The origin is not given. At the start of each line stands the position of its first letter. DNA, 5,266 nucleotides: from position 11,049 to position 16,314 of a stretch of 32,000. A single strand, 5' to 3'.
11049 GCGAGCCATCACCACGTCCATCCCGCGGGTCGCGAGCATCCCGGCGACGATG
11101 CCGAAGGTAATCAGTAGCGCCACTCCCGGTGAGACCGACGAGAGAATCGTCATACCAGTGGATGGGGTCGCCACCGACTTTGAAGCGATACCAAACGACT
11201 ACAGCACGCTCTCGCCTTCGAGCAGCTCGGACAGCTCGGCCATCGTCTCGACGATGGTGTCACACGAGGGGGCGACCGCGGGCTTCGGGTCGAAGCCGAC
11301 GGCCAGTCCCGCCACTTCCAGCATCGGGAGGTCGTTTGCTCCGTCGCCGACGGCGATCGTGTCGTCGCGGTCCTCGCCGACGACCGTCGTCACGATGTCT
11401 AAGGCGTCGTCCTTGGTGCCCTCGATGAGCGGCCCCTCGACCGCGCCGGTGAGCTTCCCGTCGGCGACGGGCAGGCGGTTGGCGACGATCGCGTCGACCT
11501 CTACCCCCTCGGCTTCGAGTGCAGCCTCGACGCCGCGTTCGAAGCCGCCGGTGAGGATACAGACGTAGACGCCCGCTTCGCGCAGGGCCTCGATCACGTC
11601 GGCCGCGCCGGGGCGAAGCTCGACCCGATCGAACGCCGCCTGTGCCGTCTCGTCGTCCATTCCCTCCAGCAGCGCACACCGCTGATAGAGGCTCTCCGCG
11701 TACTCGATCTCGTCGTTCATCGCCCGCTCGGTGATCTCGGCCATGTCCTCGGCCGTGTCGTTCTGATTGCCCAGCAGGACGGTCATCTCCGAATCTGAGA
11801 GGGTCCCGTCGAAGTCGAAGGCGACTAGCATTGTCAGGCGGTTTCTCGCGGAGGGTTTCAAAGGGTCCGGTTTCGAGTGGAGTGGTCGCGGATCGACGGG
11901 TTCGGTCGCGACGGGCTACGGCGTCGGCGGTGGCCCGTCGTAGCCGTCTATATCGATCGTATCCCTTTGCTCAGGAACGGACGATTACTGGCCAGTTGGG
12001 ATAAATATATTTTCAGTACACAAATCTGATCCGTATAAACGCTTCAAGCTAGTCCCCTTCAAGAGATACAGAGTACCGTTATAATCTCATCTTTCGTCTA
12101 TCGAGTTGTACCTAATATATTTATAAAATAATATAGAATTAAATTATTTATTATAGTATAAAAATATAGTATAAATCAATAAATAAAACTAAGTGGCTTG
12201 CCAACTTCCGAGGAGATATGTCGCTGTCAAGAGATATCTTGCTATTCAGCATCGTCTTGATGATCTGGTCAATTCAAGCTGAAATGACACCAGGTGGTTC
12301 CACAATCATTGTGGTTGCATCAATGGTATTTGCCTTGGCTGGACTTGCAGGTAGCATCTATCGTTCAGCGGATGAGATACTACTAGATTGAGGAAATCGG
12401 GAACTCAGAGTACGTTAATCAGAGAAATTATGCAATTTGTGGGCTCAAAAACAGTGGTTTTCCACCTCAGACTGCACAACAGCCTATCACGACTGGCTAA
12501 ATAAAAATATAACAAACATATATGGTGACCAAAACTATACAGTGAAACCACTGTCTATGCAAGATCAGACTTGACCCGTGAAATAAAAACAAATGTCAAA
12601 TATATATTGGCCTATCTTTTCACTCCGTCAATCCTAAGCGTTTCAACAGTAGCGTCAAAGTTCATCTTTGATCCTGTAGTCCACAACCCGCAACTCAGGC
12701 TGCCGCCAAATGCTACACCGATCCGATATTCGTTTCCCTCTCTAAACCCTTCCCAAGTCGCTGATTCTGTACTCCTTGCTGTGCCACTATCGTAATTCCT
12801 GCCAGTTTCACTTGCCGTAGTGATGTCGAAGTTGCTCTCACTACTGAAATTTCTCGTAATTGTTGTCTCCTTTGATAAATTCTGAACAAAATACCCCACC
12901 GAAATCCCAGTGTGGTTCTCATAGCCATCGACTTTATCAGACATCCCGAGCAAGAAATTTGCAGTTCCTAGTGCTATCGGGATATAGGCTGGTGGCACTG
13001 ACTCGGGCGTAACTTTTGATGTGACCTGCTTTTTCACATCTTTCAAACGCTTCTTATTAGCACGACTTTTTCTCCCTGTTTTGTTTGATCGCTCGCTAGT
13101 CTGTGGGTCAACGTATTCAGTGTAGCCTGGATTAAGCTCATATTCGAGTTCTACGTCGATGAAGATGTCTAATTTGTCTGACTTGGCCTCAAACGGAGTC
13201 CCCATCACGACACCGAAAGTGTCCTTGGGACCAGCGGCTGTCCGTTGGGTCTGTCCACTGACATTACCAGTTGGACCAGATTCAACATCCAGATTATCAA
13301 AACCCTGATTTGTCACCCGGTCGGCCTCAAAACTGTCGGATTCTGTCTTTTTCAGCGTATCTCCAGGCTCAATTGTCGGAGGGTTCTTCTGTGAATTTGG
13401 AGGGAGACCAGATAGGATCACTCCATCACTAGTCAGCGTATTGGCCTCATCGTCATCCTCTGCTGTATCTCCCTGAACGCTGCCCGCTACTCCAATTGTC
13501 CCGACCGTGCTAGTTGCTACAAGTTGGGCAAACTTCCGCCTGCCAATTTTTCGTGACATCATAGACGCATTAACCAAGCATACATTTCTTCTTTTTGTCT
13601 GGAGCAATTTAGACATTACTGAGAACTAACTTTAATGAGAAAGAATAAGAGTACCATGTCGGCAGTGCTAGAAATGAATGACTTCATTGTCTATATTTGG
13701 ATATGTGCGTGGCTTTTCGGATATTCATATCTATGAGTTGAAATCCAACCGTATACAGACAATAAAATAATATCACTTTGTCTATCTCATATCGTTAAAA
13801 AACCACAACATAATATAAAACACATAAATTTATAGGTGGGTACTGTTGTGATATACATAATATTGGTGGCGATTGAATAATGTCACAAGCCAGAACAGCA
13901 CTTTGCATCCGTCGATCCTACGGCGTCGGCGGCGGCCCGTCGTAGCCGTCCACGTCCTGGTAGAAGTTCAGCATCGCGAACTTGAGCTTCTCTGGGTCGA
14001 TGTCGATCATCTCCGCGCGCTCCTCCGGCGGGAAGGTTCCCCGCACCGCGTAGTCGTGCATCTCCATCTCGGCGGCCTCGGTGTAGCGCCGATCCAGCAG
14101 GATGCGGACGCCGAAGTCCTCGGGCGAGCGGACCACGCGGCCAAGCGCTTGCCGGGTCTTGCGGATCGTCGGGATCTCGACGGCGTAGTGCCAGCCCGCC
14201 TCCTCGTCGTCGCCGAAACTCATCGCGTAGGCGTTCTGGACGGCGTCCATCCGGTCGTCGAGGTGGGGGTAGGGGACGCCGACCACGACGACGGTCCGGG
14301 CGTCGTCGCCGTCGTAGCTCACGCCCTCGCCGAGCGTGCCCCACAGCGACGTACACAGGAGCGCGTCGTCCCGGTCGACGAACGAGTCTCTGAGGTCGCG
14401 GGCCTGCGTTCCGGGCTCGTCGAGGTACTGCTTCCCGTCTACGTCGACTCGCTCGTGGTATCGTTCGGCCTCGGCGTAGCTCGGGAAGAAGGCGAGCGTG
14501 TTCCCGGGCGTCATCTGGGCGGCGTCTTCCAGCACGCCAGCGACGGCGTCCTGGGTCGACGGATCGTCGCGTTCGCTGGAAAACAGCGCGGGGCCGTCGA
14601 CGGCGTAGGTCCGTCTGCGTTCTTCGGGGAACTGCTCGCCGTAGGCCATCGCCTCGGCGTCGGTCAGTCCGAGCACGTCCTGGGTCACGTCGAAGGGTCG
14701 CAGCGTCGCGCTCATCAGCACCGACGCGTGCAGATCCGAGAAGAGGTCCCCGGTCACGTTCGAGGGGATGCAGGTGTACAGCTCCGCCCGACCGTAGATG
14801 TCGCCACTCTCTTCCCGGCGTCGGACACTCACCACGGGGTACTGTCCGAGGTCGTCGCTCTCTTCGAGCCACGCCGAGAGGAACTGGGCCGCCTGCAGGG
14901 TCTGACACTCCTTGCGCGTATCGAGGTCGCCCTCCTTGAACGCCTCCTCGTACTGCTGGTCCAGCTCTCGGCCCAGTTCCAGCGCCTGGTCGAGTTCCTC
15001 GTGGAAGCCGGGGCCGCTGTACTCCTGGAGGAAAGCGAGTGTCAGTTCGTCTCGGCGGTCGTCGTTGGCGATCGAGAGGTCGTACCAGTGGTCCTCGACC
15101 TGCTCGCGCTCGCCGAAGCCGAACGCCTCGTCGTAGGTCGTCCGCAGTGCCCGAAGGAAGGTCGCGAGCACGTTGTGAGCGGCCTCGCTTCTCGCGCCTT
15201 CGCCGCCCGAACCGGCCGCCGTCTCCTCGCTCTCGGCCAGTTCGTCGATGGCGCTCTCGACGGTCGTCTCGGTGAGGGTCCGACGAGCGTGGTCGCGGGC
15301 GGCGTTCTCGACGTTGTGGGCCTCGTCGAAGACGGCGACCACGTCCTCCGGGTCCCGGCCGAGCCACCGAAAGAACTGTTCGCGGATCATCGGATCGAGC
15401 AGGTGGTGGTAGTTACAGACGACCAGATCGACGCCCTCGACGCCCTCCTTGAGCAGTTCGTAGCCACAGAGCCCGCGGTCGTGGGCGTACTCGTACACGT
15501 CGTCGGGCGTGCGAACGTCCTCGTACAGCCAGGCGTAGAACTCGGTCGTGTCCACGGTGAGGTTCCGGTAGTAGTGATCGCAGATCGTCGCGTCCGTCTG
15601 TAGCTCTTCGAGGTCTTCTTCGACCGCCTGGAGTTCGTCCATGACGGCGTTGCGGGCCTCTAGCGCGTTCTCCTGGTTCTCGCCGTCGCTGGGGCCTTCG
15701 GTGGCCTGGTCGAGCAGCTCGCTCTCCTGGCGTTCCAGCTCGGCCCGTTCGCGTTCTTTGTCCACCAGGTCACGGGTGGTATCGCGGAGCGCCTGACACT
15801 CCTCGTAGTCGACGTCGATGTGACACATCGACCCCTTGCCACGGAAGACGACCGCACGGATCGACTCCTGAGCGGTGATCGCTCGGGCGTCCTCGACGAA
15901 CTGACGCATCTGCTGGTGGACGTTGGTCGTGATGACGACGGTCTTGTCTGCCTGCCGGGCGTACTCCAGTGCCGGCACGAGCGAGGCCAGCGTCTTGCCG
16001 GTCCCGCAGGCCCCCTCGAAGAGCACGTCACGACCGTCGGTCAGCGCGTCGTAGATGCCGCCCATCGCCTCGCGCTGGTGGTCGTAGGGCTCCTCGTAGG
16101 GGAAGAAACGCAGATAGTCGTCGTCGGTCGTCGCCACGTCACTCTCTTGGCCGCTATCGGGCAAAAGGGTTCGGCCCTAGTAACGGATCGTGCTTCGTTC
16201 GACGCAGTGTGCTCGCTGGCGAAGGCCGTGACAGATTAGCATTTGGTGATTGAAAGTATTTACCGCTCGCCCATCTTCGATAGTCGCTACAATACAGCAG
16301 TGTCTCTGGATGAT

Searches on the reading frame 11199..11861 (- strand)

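Call 11: search_protein_families(library=pfam, proteins=[window:11199-11861:-], max_evalue=0.01)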
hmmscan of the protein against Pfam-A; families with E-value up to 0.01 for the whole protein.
window:11199-11861:- (220 aa): 5 families
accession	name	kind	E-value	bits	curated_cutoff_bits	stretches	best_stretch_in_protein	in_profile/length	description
PF12710.13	HAD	-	2.6e-23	83.9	27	1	13-182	1-189/189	haloacid dehalogenase-like hydrolase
PF00702.32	Hydrolase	-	8e-18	66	26.4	1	11-185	2-191/191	haloacid dehalogenase-like hydrolase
PF08282.18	Hydrolase_3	-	2.1e-10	41.2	20.9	1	149-188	187-226/255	haloacid dehalogenase-like hydrolase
PF13419.12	HAD_2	-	9.3e-06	26.3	23.8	1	14-119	2-117/178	Haloacid dehalogenase-like hydrolase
PF06888.18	Put_Phosphatase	-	0.0013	18.6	27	0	11-121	1-113/234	Putative Phosphatase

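Call 12: search_protein_families(library=phrogs, proteins=[window:11199-11861:-], max_evalue=0.01)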
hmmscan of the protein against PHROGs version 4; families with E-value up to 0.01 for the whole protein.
window:11199-11861:- (220 aa): 5 families
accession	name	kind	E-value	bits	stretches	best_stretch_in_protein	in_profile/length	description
phrog_415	-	other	3.5e-06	27.9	1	9-126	20-112/218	polynucleotide kinase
phrog_4901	-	other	5.7e-05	23.7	1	150-189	194-233/273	hydrolase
phrog_1238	-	moron, auxiliary metabolic gene and host takeover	0.00013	22.6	0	6-27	18-39/155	phosphoheptose isomerase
phrog_8468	-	other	0.00073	20.4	1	13-119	10-131/221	HAD-superfamily hydrolase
phrog_12316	-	other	0.0031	16.8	1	82-189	527-639/850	ATPase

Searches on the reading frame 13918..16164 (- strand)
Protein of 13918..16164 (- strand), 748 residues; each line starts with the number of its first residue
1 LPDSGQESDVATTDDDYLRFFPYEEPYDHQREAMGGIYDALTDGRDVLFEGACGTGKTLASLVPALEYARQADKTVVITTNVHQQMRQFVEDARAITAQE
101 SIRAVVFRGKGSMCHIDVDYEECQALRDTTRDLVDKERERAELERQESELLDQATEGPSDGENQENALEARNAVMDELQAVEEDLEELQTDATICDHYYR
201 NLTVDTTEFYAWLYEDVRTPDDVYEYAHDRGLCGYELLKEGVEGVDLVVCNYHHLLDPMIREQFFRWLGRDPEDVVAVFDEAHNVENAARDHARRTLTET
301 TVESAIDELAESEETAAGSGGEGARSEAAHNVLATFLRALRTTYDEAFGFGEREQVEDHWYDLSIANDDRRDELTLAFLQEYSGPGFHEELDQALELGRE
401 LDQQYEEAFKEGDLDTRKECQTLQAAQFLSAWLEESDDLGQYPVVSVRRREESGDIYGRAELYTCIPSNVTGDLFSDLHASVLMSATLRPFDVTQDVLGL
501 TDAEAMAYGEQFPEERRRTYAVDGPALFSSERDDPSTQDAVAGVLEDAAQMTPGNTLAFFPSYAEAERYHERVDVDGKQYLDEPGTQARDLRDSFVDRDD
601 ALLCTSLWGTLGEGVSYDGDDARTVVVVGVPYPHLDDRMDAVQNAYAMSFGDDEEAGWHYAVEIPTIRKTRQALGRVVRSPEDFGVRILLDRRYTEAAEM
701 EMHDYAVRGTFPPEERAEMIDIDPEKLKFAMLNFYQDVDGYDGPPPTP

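Call 11: search_protein_families(library=pfam, proteins=[window:13918-16164:-], max_evalue=0.01)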
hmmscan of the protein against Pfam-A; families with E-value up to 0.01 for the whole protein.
window:13918-16164:- (748 aa): 8 families
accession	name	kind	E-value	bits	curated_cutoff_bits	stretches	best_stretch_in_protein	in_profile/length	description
PF13307.12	Helicase_C_2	-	1.6e-26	93.8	25.3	1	547-697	3-157/170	Helicase C-terminal domain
PF06733.21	DEAD_2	-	1.3e-17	64.4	21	1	81-300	4-170/172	DEAD_2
PF00270.35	DEAD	-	5.7e-10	39.6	26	1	29-135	3-107/167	DEAD/DEAH box helicase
PF04851.21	ResIII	-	5.5e-06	26.8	22.5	1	25-98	3-78/164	Type III restriction enzyme, res subunit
PF13872.12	AAA_34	-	0.0014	18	27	1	262-303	165-206/306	P-loop containing NTP hydrolase pore-1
PF06777.17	HBB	-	0.0034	17.5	30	1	426-519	95-178/190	Helical and beta-bridge domain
PF05707.18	Zot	-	0.0056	16.6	20.3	0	48-97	4-54/197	Zonular occludens toxin (Zot)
PF06745.19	ATPase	-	0.0057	16.5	26.6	0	40-134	15-115/231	KaiC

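Call 12: search_protein_families(library=phrogs, proteins=[window:13918-16164:-], max_evalue=0.01)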
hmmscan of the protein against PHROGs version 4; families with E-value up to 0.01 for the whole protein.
window:13918-16164:- (748 aa): 3 families
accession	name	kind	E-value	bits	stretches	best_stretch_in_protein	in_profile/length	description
phrog_2488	-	DNA, RNA and nucleotide metabolism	1.7e-48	166.8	1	14-697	7-560/579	DNA helicase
phrog_16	-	DNA, RNA and nucleotide metabolism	0.0016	17.7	1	25-93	272-337/986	DNA helicase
phrog_28699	-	unknown function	0.0094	17.3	0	666-702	48-84/90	-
